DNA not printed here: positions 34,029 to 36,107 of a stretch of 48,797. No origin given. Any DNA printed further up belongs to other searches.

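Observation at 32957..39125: Cassette of two B12-binding radical SAM enzymes flanking a membrane-anchored hypothetical, next to an SGNH hydrolase and the ABC ATPase: candidate undescribed modification system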

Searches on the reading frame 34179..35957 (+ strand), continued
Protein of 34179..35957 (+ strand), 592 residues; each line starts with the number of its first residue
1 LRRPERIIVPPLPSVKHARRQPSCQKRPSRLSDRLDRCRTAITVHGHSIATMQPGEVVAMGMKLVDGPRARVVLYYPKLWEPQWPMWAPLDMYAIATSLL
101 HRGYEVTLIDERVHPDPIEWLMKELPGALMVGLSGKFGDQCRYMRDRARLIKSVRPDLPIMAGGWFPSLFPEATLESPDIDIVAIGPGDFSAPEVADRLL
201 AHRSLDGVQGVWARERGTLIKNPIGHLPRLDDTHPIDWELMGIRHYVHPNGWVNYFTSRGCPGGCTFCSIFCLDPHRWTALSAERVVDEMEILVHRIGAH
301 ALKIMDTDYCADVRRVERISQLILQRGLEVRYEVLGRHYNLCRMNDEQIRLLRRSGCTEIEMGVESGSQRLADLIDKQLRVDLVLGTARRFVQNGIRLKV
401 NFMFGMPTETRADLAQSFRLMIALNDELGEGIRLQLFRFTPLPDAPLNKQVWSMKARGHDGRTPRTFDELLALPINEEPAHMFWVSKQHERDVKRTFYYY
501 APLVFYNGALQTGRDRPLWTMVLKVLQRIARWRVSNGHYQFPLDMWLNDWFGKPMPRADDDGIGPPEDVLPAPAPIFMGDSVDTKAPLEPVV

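Call 19: find_encoding_contigs(protein=P0013, flank=10000, max_places=1)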
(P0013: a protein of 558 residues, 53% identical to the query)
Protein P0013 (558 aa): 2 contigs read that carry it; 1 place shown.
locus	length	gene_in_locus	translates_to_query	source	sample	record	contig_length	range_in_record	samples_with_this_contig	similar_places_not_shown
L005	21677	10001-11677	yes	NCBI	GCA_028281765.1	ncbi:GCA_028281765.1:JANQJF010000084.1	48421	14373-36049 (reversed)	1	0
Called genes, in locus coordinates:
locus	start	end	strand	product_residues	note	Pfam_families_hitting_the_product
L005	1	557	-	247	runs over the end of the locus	PF00535:Glycos_transf_2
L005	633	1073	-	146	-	PF00011:HSP20, PF17886:ArsA_HSP20 (weak)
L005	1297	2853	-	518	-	PF26549:Tricorn_N (weak), PF07676:PD40 (faint)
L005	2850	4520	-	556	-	PF13506:Glyco_transf_21, PF00535:Glycos_transf_2, PF13641:Glyco_tranf_2_3, PF13632:Glyco_trans_2_3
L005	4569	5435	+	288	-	PF02547:Queuosine_synth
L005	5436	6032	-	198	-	PF02581:TMP-TENI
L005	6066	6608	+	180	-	-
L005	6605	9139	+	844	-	-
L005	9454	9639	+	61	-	-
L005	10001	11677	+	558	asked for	PF02310:B12-binding, PF04055:Radical_SAM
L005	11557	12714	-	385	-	PF00535:Glycos_transf_2, PF13641:Glyco_tranf_2_3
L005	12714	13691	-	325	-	PF13527:Acetyltransf_9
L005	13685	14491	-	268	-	PF13489:Methyltransf_23, PF08241:Methyltransf_11, PF08242:Methyltransf_12, PF13649:Methyltransf_25, PF13847:Methyltransf_31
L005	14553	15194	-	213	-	PF05118:Asp_Arg_Hydrox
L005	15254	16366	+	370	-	PF23598:LRR_14 (faint), PF24758:LRR_At5g56370 (faint)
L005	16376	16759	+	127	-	-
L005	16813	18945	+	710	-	PF00041:fn3 (faint)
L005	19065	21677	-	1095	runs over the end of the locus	PF00069:Pkinase, PF07714:PK_Tyr_Ser-Thr, PF24807:WD40_CDC20-Fz, PF24817:WD40_WDHD1_1st, PF25047:Beta-prop_TEP1_2nd, PF25173:Beta-prop_WDR3_1st, PF23381:Beta-prop_IFT122_1st, PF23383:Beta-prop_IFT140_1st, +38 more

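Call 20: find_encoding_contigs(protein=P0002, flank=10000, max_places=1)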
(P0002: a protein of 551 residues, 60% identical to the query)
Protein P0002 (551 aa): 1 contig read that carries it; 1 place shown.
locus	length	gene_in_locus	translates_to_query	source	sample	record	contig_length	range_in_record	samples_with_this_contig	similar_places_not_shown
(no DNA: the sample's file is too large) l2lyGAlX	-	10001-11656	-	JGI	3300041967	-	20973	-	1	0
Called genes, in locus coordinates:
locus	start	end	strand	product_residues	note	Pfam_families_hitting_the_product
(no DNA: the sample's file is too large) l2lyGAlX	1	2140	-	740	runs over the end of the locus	-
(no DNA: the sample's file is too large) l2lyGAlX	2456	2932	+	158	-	PF00359:PTS_EIIA_2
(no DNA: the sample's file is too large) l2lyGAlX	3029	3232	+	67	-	PF01165:Ribosomal_S21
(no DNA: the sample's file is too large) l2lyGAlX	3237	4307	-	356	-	PF01300:Sua5_yciO_yrdC, PF01451:LMWPc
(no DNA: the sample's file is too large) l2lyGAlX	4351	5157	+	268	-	PF00512:HisKA, PF02518:HATPase_c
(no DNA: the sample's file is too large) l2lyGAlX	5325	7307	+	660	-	PF00012:HSP70, PF06723:MreB_Mbl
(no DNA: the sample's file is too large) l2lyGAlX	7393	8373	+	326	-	PF01073:3Beta_HSD, PF01370:Epimerase, PF04321:RmlD_sub_bind, PF13460:NAD_binding_10, PF16363:GDP_Man_Dehyd, PF07993:NAD_binding_4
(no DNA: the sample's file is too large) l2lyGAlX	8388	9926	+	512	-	PF04055:Radical_SAM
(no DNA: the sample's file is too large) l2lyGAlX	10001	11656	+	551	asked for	PF02310:B12-binding, PF04055:Radical_SAM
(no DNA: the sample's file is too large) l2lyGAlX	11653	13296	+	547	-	PF07583:PSCyt2, PF07587:PSD1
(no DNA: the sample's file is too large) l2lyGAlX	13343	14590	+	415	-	PF07394:DUF1501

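Call 22: find_related_loci(query=A1, collection=genome_contigs, flank=10000)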
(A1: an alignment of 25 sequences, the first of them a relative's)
Query A1 (531 aa) in genome_contigs; peptide patterns used: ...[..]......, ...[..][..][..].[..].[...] (x = any residue, [..] = any of these).
33 stretches matched a pattern; 10 encode a relative of the query (tblastn E <= 1e-3); 9 distinct loci.
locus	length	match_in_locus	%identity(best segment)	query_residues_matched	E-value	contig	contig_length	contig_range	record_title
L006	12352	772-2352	56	1-530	0e+0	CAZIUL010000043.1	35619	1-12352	MAG TPA_asm: uncultured Phycisphaerales bacterium isolate SRP077602_co1_433 genome assembly, contig: NODE_3284_length_35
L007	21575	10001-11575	55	1-527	0e+0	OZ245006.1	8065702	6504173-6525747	MAG: Planctomycetota bacterium isolate 38a7a2fe-8a90-4c6b-bc07-7099b689307d genome assembly, chromosome: 1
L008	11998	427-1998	56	1-529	0e+0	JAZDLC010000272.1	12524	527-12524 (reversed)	MAG: Planctomycetota bacterium isolate MEGAHIT-group-0.567 k141_2673698, whole genome shotgun sequence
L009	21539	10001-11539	53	1-512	0e+0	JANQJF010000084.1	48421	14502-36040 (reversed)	MAG: Planctomycetota bacterium isolate PL25a_bin.106 k99_2764997, whole genome shotgun sequence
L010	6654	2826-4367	52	1-514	0e+0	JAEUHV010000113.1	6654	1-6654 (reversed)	MAG: Planctomycetota bacterium isolate new MAG-26 k141_2782816, whole genome shotgun sequence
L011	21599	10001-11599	55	1-531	0e+0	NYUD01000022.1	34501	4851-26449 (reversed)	MAG: Planctomycetota bacterium isolate CPC51 MHASMcontig_850211, whole genome shotgun sequence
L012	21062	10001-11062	26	28-382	2e-27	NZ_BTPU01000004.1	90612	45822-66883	Vallitalea maricola strain AN17-2 sequence004, whole genome shotgun sequence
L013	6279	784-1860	27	2-360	1e-23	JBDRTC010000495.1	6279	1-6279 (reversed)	MAG: Planctomycetota bacterium isolate MEGAHIT-group-3.47 k141_838155, whole genome shotgun sequence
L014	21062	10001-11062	25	28-382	4e-28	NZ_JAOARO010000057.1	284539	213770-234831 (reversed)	MAG: Vallitalea sp. isolate McD1.25 contig_145636, whole genome shotgun sequence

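Call 29: search_protein_families(library=ncbifam, proteins=[L004:2421-3272:+, L004:3292-4254:+, L004:4306-5418:+, L001:11629-12201:+, L001:12183-13400:+, L001:13413-15845:+, L002:9007-9918:+, L002:14963-16303:-], max_evalue=0.001)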
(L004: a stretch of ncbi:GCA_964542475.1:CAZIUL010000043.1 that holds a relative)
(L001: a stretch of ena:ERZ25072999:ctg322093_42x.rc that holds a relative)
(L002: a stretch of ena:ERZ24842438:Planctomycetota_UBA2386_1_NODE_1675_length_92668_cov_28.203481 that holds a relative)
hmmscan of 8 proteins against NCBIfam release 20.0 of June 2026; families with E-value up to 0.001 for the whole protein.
L004:2421-3272:+ (283 aa): 9 families
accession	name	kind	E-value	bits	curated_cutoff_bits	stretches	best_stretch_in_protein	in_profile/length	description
TIGR01983.1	UbiG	equivalog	2.3e-12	46.7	102.95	1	72-172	53-152/228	bifunctional 2-polyprenyl-6-hydroxyphenol methylase/3-demethylubiquinol 3-O-methyltransferase UbiG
NF045667.1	MTase_DVU1556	equivalog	3.1e-08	33.3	155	1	67-177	21-125/213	DVU_1556 family methyltransferase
NF043040.1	corrin_prot_MT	hypoth_equivalog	2.2e-07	30.5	180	1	66-184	38-159/216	corrinoid protein-associated methyltransferase CpaM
TIGR02021.1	BchM-ChlM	equivalog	4.4e-06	26.3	158.9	1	67-151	53-133/218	magnesium protoporphyrin IX methyltransferase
NF040703.1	cyclopro_CfaB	exception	1.2e-05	24.3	650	1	66-176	157-267/393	C17 cyclopropane fatty acid synthase CfaB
NF045825.1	FAmtase_mtf2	equivalog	5.5e-05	22.5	400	1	69-260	59-235/248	fatty-acid O-methyltransferase Mtf2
NF045823.1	PthPhpthDimycoMt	equivalog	0.00017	20.9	300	1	69-221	67-206/256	phthiotriol/phenolphthiotriol dimycocerosates methyltransferase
NF040660.1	mycolic_MTase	equivalog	0.00033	20.3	390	0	66-177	58-168/283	cyclopropane mycolic acid synthase family methyltransferase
NF041537.1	ArsM_AhpD_UU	exception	0.00083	18.2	510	0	67-181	75-190/345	arsenite methyltransferase/AhpD domain selenoprotein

L004:3292-4254:+ (320 aa): 0 families

L004:4306-5418:+ (370 aa): 10 families
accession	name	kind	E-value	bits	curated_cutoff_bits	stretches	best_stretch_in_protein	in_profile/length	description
TIGR03965.1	mycofact_glyco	equivalog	5.6e-19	68.3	280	2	2-119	75-191/467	mycofactocin biosynthesis glycosyltransferase MftF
NF041875.1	EPS_EpsD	equivalog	2.2e-13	50.3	370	1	3-103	1-101/325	exopolysaccharide biosynthesis glycosyltransferase EpsD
TIGR04283.1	glyco_like_mftF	equivalog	2.6e-08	33.7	182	1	3-102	1-93/221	TIGR04283 family arsenosugar biosynthesis glycosyltransferase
TIGR03937.1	PgaC_IcaA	equivalog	7.5e-08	31.7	422.3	1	3-115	47-159/407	poly-beta-1,6-N-acetyl-D-glucosamine synthase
NF038299.1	EPS_HpsN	equivalog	7.1e-06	25.2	425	1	3-258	3-246/317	hormogonium polysaccharide biosynthesis glycosyltransferase HpsN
NF007482.0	PRK10073.1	equivalog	2.2e-05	23.6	423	1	3-91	8-95/334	glycosyltransferase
NF045692.1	OglycostaseCruG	equivalog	6.2e-05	22.1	600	0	176-243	201-268/386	2'-O-glycosyltransferase CruG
TIGR04009.1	wcaE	equivalog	6.8e-05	22.2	369.2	1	3-108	3-108/248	colanic acid biosynthesis glycosyltransferase WcaE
TIGR01556.1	rhamnosyltran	subfamily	7e-05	22.1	200.55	0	174-242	145-211/281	rhamnosyltransferase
NF010496.0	PRK13915.1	equivalog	0.00048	19.3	262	1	2-98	32-133/307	glucosyl-3-phosphoglycerate synthase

L001:11629-12201:+ (190 aa): 2 families
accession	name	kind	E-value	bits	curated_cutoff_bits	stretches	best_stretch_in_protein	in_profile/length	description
NF052565.1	OrnLipAcylHsRhiz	equivalog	1.3e-11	44.2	450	1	59-166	103-211/259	ornithine lipid ester-linked acyl 2-hydroxylase OlsC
NF033391.2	lipid_A_LpxO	equivalog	9.9e-05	21.5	500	1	65-165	118-218/297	lipid A hydroxylase LpxO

L001:12183-13400:+ (405 aa): 4 families
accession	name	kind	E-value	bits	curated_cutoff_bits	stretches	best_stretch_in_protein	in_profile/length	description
TIGR03965.1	mycofact_glyco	equivalog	3.2e-11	42.8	280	2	195-251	225-279/467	mycofactocin biosynthesis glycosyltransferase MftF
NF041875.1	EPS_EpsD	equivalog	4.3e-10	39.5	370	1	169-252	125-207/325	exopolysaccharide biosynthesis glycosyltransferase EpsD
TIGR01556.1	rhamnosyltran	subfamily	2.4e-06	26.9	200.55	0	179-256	128-205/281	rhamnosyltransferase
NF038299.1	EPS_HpsN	equivalog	0.00017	20.6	425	1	49-258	31-227/317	hormogonium polysaccharide biosynthesis glycosyltransferase HpsN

L001:13413-15845:+ (810 aa): 2 families
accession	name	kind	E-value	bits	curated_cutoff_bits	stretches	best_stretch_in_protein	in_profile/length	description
NF047590.1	GlcsyltransPgfM2Strep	equivalog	1.2e-06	27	1500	1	719-790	804-875/884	glycosyltransferase PgfM2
NF047589.1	GlcsyltransPgfM1Strep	equivalog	3.9e-06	25.2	1400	1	721-793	880-952/955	glycosyltransferase PgfM1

L002:9007-9918:+ (303 aa): 0 families

L002:14963-16303:- (446 aa): 27 families (the best 25 are shown)
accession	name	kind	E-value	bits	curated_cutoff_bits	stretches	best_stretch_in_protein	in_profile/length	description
TIGR03975.1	rSAM_ocin_1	subfamily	3.2e-39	134.9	281.85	1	48-372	104-430/606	RiPP maturation radical SAM C-methyltransferase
TIGR02026.1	BchE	equivalog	1.4e-31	110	481.35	1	53-382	43-375/497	magnesium-protoporphyrin IX monomethyl ester anaerobic oxidative cyclase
NF050148.1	rSAM_ApyD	equivalog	1.2e-30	106.6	750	1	60-370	62-364/645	RiPP biosynthesis radical SAM protein ApyD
TIGR04479.1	bcpD_PhpK_rSAM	subfamily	8.3e-24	83.8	600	1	200-369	238-406/504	PhpK family radical SAM P-methyltransferase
TIGR04072.2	rSAM_ladder_B12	equivalog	1.8e-23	82.9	360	1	88-388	86-364/443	lipid biosynthesis B12-binding/radical SAM protein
TIGR03471.1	HpnJ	equivalog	5.6e-22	78.3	577.6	1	83-368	79-361/472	hopanoid biosynthesis associated radical SAM protein HpnJ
TIGR04367.1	HpnR_B12_rSAM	equivalog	4.9e-21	74.8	650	1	67-353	55-334/490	hopanoid C-3 methylase HpnR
TIGR04385.1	B12_rSAM_cofa1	equivalog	1.1e-19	71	450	1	93-361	91-353/438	B12 lower ligand biosynthesis radical SAM protein BzaD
TIGR04014.1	B12_SAM_MJ_0865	equivalog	1.4e-18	66.9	360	1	122-373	87-337/434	methyl-coenzyme M reductase glutamine C-methyltransferase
NF038361.1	rSAM_Sden_1168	equivalog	3.7e-17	62.1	575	1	63-363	131-442/560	Sden_1168 family B12-binding radical SAM P-methyltransferase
TIGR04013.1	B12_SAM_MJ_1487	hypoth_equivalog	6.2e-17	61.5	251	1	67-380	37-341/382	TIGR04013 family B12-binding domain/radical SAM domain-containing protein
TIGR04295.1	B12_rSAM_oligo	hypoth_equivalog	1.1e-12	47.4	400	1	124-329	123-318/422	TIGR04295 family B12-binding domain-containing radical SAM protein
NF040546.1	rSAM_CUAEP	equivalog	4.1e-12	45.6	500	1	56-371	32-340/468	CUAEP/CCAEP-tail radical SAM (seleno)protein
TIGR00089.1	TIGR00089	subfamily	4.8e-12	45.4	251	1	209-382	146-328/429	MiaB/RimO family radical SAM methylthiotransferase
NF033070.1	rSAM_AprD4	equivalog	5.2e-12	45.4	500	1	176-371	170-365/456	AprD4 family radical SAM diol-dehydratase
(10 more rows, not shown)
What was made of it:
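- Tried and rejected: Nothing reaches a cut-off (call 29).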

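Call 30: search_solved_structures(query=A1, max_evalue=0.01)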
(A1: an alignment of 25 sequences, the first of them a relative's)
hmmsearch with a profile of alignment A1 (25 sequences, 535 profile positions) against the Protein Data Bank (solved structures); distinct sequences matched with E-value up to 0.01: 11.
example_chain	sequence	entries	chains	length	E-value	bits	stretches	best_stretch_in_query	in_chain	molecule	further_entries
6fd2_B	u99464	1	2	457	5.9e-20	74.3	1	192-391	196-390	Putative apramycin biosynthetic oxidoreductase 4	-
6wte_A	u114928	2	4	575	1e-18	70.2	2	24-159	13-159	B12-binding domain-containing protein | Tryptophan-C2-methyltransferase containing B12-binding domain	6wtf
5ul2_A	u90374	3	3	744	5.6e-16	61.2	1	46-432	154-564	OxsB protein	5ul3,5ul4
7kdx_A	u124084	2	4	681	2.7e-14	55.6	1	83-388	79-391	Methyltransferase TokK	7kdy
9ccb_A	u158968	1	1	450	2.1e-12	49.4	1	103-366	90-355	Radical SAM core domain-containing protein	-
7mjv_A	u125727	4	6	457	2e-06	29.7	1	199-391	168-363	tRNA-2-methylthio-N(6)-dimethylallyladenosine synthase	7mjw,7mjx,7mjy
7mjz_A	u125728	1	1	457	3.1e-06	29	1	199-390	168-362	tRNA-2-methylthio-N(6)-dimethylallyladenosine synthase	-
2qgq_A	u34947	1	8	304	0.0003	22.5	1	199-369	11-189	Protein TM_1862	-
4jc0_A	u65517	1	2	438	0.00062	21.4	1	199-369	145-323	Ribosomal protein S12 methylthiotransferase RimO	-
1olt_A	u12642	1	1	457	0.0079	17.8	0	284-397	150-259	OXYGEN-INDEPENDENT COPROPORPHYRINOGEN III OXIDASE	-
9n1b_A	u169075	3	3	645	0.0095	17.5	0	126-267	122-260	Radical SAM protein | Radical SAM enzyme CysS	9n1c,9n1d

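Call 54: search_solved_structures(query=A2, max_evalue=1)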
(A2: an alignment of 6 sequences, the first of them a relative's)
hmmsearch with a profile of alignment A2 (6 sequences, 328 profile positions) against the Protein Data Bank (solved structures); distinct sequences matched with E-value up to 1: 0.
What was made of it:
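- Tried and rejected: No hit (call 54).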
